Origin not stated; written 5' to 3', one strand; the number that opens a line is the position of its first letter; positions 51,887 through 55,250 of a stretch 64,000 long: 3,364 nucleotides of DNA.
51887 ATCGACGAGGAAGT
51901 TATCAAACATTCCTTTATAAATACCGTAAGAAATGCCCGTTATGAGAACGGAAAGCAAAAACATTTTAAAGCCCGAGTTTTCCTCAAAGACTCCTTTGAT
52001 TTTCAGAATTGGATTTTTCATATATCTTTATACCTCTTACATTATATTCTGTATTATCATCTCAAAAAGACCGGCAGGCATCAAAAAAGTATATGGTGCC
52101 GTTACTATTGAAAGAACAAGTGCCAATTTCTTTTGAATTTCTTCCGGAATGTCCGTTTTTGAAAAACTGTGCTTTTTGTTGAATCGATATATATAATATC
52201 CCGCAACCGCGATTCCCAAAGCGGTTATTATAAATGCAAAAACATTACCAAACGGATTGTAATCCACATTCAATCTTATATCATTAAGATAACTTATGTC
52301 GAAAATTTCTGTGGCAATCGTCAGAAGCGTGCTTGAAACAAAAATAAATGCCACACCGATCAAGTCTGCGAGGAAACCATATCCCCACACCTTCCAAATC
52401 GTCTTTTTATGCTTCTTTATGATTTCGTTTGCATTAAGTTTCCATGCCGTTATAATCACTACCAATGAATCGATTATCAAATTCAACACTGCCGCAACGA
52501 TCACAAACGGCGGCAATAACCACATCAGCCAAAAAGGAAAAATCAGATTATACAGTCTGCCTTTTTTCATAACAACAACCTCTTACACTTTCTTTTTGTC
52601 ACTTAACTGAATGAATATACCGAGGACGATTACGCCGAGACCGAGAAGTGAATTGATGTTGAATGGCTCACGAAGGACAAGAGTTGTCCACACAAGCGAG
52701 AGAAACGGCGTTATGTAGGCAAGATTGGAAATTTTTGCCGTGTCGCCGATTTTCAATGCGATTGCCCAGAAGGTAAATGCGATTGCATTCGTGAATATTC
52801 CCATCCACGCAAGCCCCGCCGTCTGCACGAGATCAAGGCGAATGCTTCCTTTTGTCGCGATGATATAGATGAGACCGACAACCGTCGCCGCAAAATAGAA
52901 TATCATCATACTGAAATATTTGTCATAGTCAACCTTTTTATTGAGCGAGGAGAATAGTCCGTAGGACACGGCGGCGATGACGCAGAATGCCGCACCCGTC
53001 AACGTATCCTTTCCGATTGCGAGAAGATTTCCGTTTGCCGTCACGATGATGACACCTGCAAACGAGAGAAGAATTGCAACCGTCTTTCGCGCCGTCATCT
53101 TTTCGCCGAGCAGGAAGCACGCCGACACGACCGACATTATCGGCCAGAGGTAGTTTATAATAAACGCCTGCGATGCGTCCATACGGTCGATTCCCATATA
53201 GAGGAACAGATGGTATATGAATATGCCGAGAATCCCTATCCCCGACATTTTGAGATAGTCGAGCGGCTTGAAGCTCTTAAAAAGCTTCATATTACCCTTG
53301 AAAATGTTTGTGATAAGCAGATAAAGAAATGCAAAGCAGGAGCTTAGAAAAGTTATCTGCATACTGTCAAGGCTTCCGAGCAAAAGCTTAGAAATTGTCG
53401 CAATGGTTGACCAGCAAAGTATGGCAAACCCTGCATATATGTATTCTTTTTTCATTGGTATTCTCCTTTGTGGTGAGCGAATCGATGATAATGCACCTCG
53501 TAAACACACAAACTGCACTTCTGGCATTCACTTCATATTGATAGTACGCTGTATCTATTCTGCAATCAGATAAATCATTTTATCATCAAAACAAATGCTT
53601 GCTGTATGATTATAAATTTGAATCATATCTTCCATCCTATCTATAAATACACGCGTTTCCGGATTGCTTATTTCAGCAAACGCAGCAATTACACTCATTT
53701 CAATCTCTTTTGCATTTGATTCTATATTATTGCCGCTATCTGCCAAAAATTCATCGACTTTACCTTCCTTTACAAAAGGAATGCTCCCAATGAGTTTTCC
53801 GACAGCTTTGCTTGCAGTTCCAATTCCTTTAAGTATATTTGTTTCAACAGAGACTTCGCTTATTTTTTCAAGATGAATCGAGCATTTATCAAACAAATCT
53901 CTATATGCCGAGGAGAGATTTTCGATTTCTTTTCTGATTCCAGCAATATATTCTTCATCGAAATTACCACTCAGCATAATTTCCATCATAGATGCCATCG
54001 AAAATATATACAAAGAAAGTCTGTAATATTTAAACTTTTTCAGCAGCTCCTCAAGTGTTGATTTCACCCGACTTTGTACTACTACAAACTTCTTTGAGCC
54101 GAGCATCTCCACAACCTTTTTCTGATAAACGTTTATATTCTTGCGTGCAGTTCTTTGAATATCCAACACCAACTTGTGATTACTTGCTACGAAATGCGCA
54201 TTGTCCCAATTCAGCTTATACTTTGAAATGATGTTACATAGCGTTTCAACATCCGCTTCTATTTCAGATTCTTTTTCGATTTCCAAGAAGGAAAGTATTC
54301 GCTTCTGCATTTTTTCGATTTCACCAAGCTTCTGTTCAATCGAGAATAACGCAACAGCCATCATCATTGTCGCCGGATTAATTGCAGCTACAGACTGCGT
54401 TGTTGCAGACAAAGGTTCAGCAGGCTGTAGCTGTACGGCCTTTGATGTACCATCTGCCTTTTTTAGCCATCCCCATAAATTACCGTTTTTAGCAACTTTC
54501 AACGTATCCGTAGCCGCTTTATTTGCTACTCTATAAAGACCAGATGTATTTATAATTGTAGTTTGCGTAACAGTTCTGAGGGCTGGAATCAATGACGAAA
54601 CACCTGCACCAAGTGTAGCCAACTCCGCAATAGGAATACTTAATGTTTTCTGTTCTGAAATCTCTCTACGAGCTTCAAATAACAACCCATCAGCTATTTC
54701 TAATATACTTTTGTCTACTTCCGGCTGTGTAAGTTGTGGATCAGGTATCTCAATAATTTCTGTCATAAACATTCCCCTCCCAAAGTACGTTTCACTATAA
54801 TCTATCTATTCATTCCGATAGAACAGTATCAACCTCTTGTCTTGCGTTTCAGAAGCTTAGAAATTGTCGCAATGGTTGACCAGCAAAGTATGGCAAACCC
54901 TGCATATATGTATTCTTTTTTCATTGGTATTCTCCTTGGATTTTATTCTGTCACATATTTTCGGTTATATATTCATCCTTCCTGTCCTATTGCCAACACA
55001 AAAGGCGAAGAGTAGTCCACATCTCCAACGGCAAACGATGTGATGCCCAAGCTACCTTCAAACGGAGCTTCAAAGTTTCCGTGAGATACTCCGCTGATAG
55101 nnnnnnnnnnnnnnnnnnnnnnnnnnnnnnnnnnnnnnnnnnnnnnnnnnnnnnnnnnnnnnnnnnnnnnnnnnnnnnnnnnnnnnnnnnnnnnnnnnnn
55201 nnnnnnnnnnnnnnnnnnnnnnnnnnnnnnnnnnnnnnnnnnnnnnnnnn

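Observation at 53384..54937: Perfect 85-bp direct repeat duplicating the RBS and first 24 codons of the EamA gene brackets an AT-rich single-gene insert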

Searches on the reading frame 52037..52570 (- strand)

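Call 4: search_protein_families(library=pfam, proteins=[window:52037-52570:-], max_evalue=0.01)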
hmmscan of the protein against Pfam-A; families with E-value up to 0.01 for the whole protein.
window:52037-52570:- (177 aa): 0 families

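Call 26: search_protein_families(library=ncbifam, proteins=[window:52037-52570:-], max_evalue=0.1)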
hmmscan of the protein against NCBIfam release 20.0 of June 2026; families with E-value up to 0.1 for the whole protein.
window:52037-52570:- (177 aa): 1 family
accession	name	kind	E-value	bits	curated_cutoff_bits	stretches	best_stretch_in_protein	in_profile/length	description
NF003960.0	PRK05454.2-3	equivalog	0.072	11.5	829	1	73-145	76-148/659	glucans biosynthesis glucosyltransferase MdoH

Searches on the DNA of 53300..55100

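Call 80: search_rna_families(source=window, start=53300, end=55100, threshold=evalue, max_evalue=1)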
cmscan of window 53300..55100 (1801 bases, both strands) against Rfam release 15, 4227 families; matches with E-value up to 1: 0.
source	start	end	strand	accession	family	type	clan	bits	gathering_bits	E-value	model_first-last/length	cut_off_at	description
